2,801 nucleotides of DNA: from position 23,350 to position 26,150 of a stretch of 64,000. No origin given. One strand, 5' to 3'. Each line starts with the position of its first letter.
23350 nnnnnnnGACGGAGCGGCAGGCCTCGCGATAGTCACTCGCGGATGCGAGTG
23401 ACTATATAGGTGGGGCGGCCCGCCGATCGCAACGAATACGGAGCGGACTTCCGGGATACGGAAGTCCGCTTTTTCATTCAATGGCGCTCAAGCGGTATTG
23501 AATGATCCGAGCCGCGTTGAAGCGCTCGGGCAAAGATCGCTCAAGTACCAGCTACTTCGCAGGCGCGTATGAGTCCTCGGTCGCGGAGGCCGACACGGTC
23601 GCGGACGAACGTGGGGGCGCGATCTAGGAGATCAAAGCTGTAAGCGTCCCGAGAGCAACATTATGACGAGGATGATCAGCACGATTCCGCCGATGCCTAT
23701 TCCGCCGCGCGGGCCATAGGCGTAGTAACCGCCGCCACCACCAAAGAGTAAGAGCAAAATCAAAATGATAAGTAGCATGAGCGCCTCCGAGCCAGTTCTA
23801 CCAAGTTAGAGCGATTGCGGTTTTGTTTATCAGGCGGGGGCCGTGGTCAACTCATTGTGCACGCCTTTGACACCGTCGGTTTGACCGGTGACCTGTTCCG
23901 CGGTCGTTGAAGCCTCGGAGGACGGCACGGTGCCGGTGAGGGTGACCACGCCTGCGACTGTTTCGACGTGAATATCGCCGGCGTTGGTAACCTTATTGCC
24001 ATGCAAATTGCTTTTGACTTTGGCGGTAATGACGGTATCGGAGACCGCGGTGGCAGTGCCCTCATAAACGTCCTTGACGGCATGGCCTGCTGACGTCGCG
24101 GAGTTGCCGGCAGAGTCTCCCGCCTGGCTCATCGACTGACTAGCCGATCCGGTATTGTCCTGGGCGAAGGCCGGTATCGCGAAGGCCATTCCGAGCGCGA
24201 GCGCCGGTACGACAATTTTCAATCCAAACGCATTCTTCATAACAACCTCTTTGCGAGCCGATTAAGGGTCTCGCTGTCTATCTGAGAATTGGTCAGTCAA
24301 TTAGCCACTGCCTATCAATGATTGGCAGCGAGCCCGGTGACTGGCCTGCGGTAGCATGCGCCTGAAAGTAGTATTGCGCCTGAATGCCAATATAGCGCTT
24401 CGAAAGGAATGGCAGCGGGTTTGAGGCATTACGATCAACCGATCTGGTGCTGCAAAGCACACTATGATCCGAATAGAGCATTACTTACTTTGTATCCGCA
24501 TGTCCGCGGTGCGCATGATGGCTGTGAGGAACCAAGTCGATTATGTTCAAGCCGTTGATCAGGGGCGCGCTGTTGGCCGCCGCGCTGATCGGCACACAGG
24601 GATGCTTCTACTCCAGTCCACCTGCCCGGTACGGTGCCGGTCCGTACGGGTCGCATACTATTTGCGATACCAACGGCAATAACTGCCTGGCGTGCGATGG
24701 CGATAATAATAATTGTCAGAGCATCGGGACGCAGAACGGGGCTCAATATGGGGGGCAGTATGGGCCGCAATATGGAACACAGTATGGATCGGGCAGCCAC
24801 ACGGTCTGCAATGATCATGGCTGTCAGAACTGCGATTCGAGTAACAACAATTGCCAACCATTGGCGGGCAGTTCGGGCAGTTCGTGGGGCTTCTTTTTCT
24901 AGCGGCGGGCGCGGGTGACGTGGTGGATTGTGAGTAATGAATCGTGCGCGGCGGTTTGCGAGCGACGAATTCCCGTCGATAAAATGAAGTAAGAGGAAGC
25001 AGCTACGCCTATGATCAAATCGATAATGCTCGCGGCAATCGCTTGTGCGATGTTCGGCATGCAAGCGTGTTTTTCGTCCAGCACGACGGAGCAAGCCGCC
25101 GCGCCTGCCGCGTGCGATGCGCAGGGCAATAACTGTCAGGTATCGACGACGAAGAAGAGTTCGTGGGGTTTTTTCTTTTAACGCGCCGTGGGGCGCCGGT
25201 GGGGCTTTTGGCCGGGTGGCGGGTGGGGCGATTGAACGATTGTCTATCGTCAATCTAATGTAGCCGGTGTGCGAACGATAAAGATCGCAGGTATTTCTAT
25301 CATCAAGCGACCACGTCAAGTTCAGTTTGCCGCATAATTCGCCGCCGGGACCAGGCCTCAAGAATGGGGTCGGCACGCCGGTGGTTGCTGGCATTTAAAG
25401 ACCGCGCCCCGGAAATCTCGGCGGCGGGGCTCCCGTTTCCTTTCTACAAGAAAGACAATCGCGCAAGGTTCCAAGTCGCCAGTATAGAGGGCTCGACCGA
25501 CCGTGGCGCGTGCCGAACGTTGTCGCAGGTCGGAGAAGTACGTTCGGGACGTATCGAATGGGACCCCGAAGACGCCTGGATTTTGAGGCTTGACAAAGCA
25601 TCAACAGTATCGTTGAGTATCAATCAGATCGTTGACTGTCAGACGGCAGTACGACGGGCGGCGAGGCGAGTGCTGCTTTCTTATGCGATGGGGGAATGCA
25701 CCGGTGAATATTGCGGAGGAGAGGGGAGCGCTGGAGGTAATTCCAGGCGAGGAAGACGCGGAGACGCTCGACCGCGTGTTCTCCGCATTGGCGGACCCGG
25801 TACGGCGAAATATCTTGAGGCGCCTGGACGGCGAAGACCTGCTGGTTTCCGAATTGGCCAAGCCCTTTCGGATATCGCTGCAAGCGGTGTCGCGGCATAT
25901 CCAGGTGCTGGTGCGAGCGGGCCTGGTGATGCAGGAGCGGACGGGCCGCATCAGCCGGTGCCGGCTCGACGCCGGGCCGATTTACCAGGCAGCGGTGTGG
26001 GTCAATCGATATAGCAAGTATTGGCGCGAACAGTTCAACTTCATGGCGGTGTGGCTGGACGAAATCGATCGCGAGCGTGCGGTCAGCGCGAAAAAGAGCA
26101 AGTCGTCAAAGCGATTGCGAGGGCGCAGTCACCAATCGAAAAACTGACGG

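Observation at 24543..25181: Two adjacent small Cys/Asn-rich lipoproteins ending in the same SSWGFFF tail: a possible new family or C-terminal signal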

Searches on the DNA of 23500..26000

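Call 24: search_rna_families(source=window, start=23500, end=26000, threshold=evalue, max_evalue=1)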
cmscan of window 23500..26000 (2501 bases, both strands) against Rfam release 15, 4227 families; matches with E-value up to 1: 0.
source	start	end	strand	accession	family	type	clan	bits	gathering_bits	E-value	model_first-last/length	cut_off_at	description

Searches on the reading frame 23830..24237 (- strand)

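Call 65: search_protein_families(library=pfam, proteins=[window:23830-24237:-], max_evalue=0.01)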
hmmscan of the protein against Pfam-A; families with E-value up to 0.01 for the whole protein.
window:23830-24237:- (135 aa): 1 family
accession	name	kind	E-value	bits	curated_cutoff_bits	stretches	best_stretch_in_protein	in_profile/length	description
PF04972.22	BON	-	5.3e-19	68.7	27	1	66-133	1-68/69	BON domain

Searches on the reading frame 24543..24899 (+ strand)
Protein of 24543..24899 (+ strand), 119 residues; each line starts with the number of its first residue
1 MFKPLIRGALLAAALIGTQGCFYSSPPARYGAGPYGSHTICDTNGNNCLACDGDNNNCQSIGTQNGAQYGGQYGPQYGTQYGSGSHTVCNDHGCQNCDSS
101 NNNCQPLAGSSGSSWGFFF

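Call 3: search_protein_families(library=pfam, proteins=[window:24543-24899:+], max_evalue=10)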
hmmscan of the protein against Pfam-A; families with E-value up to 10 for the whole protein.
window:24543-24899:+ (119 aa): 1 family
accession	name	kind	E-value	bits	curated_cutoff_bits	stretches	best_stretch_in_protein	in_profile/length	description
PF00172.23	Zn_clus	-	0.24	12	21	2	91-109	16-34/39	Fungal Zn(2)-Cys(6) binuclear cluster domain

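Call 4: search_protein_families(library=ncbifam, proteins=[window:24543-24899:+], max_evalue=10)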
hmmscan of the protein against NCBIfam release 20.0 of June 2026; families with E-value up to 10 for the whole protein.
window:24543-24899:+ (119 aa): 0 families

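Call 6: find_homologous_proteins(query=window:24543-24899:+, max_evalue=1)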
Query window:24543-24899:+ (119 aa): 8 proteins with E <= 1 among 19 candidates.
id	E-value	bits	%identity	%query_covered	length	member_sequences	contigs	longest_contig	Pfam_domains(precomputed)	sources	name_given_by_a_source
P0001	1.9e-72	260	97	100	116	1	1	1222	-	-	-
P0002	1.1e-58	215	82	100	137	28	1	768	-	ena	-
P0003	5.5e-22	96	49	100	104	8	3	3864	-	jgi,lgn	jgi:hypothetical protein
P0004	4.2e-21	94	51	100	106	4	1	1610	-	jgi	jgi:hypothetical protein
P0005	5.0e-20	90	50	100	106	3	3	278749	-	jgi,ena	jgi:hypothetical protein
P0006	1.4e-17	82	49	100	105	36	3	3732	-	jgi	jgi:hypothetical protein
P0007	4.3e-17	81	45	100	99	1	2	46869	-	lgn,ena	-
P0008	6.6e-16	77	74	39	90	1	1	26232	-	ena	-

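Call 12: find_encoding_contigs(protein=P0005, flank=6000, max_places=3)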
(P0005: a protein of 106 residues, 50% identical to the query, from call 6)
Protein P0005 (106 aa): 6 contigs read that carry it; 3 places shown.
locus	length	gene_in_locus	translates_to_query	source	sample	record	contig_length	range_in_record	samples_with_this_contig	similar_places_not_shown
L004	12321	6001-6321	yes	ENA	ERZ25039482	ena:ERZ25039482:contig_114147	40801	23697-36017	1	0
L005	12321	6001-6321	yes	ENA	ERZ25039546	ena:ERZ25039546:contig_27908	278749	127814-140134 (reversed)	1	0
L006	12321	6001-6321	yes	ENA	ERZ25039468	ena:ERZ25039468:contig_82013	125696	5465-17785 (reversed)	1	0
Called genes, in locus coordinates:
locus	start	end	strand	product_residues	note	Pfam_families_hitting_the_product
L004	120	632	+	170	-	PF01258:zf-dskA_traR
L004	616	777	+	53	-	-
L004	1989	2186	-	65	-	PF28077:THIVI_2564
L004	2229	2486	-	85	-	-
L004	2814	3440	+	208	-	-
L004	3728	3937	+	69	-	-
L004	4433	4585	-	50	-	PF11752:DUF3309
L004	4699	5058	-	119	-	PF07332:Phage_holin_3_6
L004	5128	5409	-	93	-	-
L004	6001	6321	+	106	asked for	-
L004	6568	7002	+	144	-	-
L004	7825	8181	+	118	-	-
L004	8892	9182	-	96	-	PF01180:DHO_dh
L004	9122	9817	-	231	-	PF01180:DHO_dh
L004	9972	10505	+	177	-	PF02558:ApbA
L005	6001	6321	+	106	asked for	-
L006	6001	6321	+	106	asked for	-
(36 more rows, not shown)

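Call 14: find_encoding_contigs(protein=P0007, flank=6000, max_places=3)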
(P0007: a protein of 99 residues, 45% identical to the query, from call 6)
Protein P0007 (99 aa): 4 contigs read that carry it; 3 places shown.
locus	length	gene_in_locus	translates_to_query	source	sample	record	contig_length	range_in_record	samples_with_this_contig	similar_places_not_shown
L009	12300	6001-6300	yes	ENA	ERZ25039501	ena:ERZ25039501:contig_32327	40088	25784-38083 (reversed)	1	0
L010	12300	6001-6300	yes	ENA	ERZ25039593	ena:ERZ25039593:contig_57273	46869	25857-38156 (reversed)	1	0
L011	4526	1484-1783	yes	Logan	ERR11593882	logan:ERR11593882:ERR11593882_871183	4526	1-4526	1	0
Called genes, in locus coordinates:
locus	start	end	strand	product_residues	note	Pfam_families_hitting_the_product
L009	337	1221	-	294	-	PF00027:cNMP_binding, PF13545:HTH_Crp_2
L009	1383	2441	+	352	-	PF03706:LPG_synthase_TM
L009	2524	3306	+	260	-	PF17131:TP_0789-like, PF14125:DUF4292 (weak)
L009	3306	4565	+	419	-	PF12704:MacB_PCD, PF02687:FtsX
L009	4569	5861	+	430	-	PF12704:MacB_PCD, PF02687:FtsX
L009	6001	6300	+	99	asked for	-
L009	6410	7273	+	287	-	PF00005:ABC_tran, PF02463:SMC_N (weak), PF13304:AAA_21 (weak)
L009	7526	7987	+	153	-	PF07813:LTXXQ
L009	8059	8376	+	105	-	-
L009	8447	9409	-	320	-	-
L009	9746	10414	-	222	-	PF22624:AASDHPPT_N, PF01648:ACPS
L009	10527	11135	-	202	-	PF00975:Thioesterase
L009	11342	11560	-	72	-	PF03621:MbtH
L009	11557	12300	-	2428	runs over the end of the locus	PF00668:Condensation, PF00501:AMP-binding, PF13193:AMP-binding_C, PF00550:PP-binding, PF00668:Condensation, PF00501:AMP-binding, PF13193:AMP-binding_C, PF00550:PP-binding, +2 more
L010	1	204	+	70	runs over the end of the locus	-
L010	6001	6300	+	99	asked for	-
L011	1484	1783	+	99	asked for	-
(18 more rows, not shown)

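Call 19: find_related_loci(query=A1, collection=genome_contigs, flank=6000)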
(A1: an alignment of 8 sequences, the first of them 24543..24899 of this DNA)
Query A1 (119 aa) in genome_contigs; peptide patterns used: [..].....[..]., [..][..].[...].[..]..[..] (x = any residue, [..] = any of these).
63 stretches matched a pattern; 3 encode a relative of the query (tblastn E <= 1e-3); 3 distinct loci.
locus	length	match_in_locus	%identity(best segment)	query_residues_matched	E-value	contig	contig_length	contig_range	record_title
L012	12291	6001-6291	50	1-119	2e-29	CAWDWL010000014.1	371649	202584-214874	MAG: uncultured proteobacterium isolate MFD05705.bin.1.215 genome assembly, contig: contig_24780, whole genome shotgun s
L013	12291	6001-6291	45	1-119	2e-26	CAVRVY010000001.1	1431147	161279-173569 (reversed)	MAG: uncultured delta proteobacterium isolate MFD05512.bin.2.52 genome assembly, contig: contig_11165, whole genome shot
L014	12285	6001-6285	40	1-119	1e-19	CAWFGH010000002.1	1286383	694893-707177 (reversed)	MAG: uncultured delta proteobacterium isolate MFD00731.bin.2.203 genome assembly, contig: contig_11809, whole genome sho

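Call 37: search_protein_representatives(alignment_id=A1)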
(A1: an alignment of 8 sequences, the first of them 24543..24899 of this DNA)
Query: 8 sequences, 100 profile positions. Proteins with E-value up to 0.001 (for the whole library): 39; up to 1e-10: 16; up to 1e-30: 3. The best 39 are listed.
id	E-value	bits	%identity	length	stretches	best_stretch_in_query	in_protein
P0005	1.5e-51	189.1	-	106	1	1-100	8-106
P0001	2.9e-40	152.9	-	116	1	3-100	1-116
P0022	7.5e-31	122.7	-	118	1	3-76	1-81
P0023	3.9e-29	117.2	-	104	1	3-100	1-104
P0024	9.3e-25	103.1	-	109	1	4-100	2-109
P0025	4.1e-24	101.1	-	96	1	3-63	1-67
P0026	2.7e-21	92.0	-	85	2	3-56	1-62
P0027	9.8e-21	90.2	-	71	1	3-60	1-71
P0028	2.5e-20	88.9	-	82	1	1-57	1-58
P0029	8.8e-19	83.9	-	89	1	6-67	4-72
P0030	1.7e-15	73.4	-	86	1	4-68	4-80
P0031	2.4e-15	72.9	-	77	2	59-100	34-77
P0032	5.7e-14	68.5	-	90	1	5-68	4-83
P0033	7.2e-14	68.2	-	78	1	7-67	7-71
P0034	1.1e-12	64.4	-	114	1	17-71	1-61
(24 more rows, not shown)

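Call 50: predict_structure(alignment_id=A4)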
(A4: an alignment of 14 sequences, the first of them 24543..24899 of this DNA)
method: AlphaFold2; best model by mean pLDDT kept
length: 119 residues; sequences in the alignment: 14
mean_pLDDT: 48.0   pTM: 0.32
mean pLDDT of the five models: 48.0, 48.0, 44.2, 42.8, 41.6
residues with pLDDT >= 90: 0; 70-90: 0; 50-70: 50; < 50: 69
segments of 3 or more residues with pLDDT < 50: 1-5, 7-35, 65-83, 108-119
pLDDT, mean of each block of 10 residues (from residue 1): 44 39 36 47 58 60 43 38 53 60 55 42
secondary structure, 60 per line:
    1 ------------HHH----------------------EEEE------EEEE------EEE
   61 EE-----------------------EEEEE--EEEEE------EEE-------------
elements in order: E38-41 E48-51 E58-62 E86-90 E93-97 E104-106

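Call 62: search_solved_structures(query=A4, max_evalue=10, show_alignments=2)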
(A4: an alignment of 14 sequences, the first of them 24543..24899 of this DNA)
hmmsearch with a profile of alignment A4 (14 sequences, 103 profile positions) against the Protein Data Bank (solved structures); distinct sequences matched with E-value up to 10: 0.

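Call 65: search_protein_families(library=pfam, proteins=[L012:6499-6972:+, L012:4681-5037:-], max_evalue=0.01)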
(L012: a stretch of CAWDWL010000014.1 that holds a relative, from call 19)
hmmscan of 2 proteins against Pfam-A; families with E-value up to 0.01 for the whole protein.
L012:6499-6972:+ (158 aa): 0 families

L012:4681-5037:- (119 aa): 1 family
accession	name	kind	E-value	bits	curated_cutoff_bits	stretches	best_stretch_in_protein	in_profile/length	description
PF07332.16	Phage_holin_3_6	-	4.6e-08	33.5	28.4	1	21-110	2-92/116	Putative Actinobacterial Holin-X, holin superfamily III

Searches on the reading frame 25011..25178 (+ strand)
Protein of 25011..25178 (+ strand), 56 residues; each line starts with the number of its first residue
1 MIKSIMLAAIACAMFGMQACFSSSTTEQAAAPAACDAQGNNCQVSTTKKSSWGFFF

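Call 3: search_protein_families(library=pfam, proteins=[window:25011-25178:+], max_evalue=10)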
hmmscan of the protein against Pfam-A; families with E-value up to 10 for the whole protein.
window:25011-25178:+ (56 aa): 1 family
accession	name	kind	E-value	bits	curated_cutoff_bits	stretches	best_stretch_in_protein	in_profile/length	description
PF19721.4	DUF6215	-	0.087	12.9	27.1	1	6-40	16-48/135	Family of unknown function (DUF6215)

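Call 4: search_protein_families(library=ncbifam, proteins=[window:25011-25178:+], max_evalue=10)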
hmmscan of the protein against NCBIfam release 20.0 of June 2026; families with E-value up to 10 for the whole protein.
window:25011-25178:+ (56 aa): 0 families

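Call 9: find_homologous_proteins(query=window:25011-25178:+, max_evalue=10)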
Query window:25011-25178:+ (56 aa): 13 proteins with E <= 10 among 13 candidates.
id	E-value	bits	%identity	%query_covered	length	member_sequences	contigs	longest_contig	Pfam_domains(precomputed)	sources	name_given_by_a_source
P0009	6.5e-27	109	93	100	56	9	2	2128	-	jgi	jgi:hypothetical protein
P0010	2.2e-26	107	93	100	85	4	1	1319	-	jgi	jgi:hypothetical protein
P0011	2.1e-23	98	86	100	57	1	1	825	-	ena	-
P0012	2.8e-19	85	77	100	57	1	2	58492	-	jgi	jgi:hypothetical protein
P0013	1.3e-18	83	74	100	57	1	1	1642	-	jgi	jgi:hypothetical protein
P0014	9.1e-16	74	68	100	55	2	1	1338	-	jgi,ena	-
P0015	3.0e-13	66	64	100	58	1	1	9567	-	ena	-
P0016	2.2e-9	55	58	100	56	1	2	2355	-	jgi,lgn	jgi:hypothetical protein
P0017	9.5e-9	53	58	100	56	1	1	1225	-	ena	-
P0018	2.8e-8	51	58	100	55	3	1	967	-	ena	-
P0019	4.5e-8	50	54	100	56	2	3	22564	-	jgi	jgi:hypothetical protein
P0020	1.9e-7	49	50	96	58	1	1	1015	-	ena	-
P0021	8.2e-7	47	51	100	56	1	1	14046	-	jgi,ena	jgi:hypothetical protein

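Call 13: find_encoding_contigs(protein=P0012, flank=6000, max_places=3)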
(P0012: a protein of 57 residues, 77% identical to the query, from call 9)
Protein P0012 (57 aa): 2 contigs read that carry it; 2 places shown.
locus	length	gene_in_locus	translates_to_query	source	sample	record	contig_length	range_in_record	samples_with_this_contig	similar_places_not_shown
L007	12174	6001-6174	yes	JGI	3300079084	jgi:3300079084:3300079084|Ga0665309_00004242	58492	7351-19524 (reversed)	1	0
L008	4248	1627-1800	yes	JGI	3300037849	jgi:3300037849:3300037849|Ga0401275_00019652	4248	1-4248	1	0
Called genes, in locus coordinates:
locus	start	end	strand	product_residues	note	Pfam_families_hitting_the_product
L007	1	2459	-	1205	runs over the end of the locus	PF13426:PAS_9 (weak), PF00989:PAS, PF08447:PAS_3, PF08448:PAS_4, PF13426:PAS_9, PF00512:HisKA, PF02518:HATPase_c, PF00072:Response_reg, +1 more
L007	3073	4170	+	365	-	PF02275:CBAH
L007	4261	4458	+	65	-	-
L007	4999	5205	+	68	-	PF05532:CsbD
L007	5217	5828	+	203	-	-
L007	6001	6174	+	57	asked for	-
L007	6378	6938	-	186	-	-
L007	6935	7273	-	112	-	-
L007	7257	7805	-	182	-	PF13490:zf-HC2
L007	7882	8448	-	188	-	PF07638:Sigma70_ECF, PF04542:Sigma70_r2, PF08281:Sigma70_r4_2, PF00196:GerE (weak), PF04545:Sigma70_r4, PF22233:PhyR_sigma-like, PF13384:HTH_23 (weak)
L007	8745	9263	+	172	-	PF16525:MHB (faint)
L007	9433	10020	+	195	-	-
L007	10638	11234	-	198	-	-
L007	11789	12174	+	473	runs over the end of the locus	PF02310:B12-binding, PF19864:Radical_SAM_N2 (weak), PF04055:Radical_SAM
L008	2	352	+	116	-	?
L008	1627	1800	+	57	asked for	-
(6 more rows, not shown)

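Call 27: find_related_loci(query=A2, collection=metagenome_contigs, flank=6000)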
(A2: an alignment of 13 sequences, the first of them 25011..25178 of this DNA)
Query A2 (56 aa) in metagenome_contigs; peptide patterns used: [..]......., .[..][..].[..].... (x = any residue, [..] = any of these).
145 stretches matched a pattern; 32 encode a relative of the query (tblastn E <= 1e-3); 32 distinct loci.
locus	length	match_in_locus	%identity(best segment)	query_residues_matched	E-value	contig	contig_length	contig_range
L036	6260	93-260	95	1-56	7e-33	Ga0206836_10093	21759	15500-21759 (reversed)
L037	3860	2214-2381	95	1-56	1e-32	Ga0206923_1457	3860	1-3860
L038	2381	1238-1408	77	1-56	2e-24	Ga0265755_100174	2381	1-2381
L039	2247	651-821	77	1-56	2e-24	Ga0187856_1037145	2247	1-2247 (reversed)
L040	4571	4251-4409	63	5-56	5e-17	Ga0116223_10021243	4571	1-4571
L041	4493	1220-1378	61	5-56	1e-16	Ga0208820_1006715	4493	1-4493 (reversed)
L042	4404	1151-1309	61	5-56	1e-16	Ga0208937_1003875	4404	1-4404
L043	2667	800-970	64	1-56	2e-16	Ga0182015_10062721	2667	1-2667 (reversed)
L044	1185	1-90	93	27-56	2e-15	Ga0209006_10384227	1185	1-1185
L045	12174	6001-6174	64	1-56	2e-14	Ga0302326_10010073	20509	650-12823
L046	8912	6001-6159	56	5-56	2e-14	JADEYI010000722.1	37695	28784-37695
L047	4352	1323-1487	61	3-56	4e-14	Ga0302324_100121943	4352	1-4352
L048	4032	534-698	61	3-56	4e-14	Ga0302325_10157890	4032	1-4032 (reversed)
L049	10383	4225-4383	54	5-56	6e-14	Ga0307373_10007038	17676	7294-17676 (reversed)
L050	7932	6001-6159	54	5-56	6e-14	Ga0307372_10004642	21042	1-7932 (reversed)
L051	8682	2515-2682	53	1-56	3e-13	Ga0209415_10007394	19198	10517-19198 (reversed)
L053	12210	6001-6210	49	1-56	1e-11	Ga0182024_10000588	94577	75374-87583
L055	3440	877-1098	42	1-56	2e-11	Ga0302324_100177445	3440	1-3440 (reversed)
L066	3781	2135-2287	39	1-42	6e-5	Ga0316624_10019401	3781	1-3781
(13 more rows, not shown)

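Call 65: search_protein_families(library=pfam, proteins=[L007:5217-5825:+, L053:4940-5542:+, L041:758-1123:+, L066:259-1320:-], max_evalue=0.01)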
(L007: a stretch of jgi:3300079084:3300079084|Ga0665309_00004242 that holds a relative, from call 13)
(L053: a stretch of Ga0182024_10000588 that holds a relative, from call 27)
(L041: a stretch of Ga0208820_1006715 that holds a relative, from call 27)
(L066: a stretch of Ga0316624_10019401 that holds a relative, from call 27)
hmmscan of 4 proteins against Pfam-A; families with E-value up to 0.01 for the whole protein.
L007:5217-5825:+ (203 aa): 0 families

L053:4940-5542:+ (201 aa): 4 families
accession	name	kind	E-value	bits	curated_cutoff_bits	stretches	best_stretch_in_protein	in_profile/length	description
PF22073.2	Cep192_D4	-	0.0002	22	35.5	1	113-196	21-110/112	Cep192 domain 4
PF15780.11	ASH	-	0.0004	20.9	27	1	112-178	23-86/98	Abnormal spindle-like microcephaly-assoc'd, ASPM-SPD-2-Hydin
PF22544.2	HYDIN_VesB_CFA65-like_Ig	-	0.00059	20.5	25.5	1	115-194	22-98/100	HYDIN/CFA65/VesB-like, Ig-like domain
PF12371.14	TMEM131_like_N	-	0.0061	17.2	28.8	1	94-180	3-82/84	Transmembrane protein 131-like N-terminal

L041:758-1123:+ (122 aa): 0 families

L066:259-1320:- (354 aa): 0 families

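Call 82: predict_structure(alignment_id=A2)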
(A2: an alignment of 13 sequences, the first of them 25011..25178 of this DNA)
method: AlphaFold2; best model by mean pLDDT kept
length: 56 residues; sequences in the alignment: 13
mean_pLDDT: 56.5   pTM: 0.23
mean pLDDT of the five models: 56.5, 52.6, 50.5, 49.5, 47.3
residues with pLDDT >= 90: 0; 70-90: 0; 50-70: 46; < 50: 10
segments of 3 or more residues with pLDDT < 50: 22-31
pLDDT, mean of each block of 10 residues (from residue 1): 65 61 45 54 56 59
secondary structure, 60 per line:
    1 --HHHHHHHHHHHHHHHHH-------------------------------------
elements in order: H3-19

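Call 83: search_protein_families(library=pfam, proteins=[L053:6712-12210:+, L055:1350-3440:+, L051:2724-4523:-, L046:6222-8093:-], max_evalue=0.00001)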
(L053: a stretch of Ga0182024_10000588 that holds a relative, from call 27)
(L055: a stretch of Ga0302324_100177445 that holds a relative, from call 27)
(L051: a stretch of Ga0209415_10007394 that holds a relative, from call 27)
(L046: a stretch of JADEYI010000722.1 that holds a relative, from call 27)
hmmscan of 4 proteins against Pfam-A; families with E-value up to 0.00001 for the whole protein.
L053:6712-12210:+ (1833 aa): 2 families
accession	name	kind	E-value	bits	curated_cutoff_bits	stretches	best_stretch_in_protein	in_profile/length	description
PF06165.18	GH94_b-supersand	-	8.7e-16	58.6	23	1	1782-1832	3-56/251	Glycosyl hydrolase 94, supersandwich domain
PF10091.15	Glycoamylase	-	9.9e-16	58.4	27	1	1520-1728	5-219/221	Putative glucoamylase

L055:1350-3440:+ (697 aa): 0 families

L051:2724-4523:- (599 aa): 2 families
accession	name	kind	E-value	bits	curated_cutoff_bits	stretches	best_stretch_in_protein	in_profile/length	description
PF00723.27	Glyco_hydro_15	-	4.4e-88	296.5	22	1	220-583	5-426/427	Glycosyl hydrolases family 15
PF19291.4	TREH_N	-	3.5e-22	79.2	23.1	1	3-154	14-157/211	Trehalase-like, N-terminal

L046:6222-8093:- (624 aa): 1 family
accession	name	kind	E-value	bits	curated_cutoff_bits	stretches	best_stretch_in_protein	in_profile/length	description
PF13520.12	AA_permease_2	-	3e-29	102.7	27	1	53-433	25-407/427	Amino acid permease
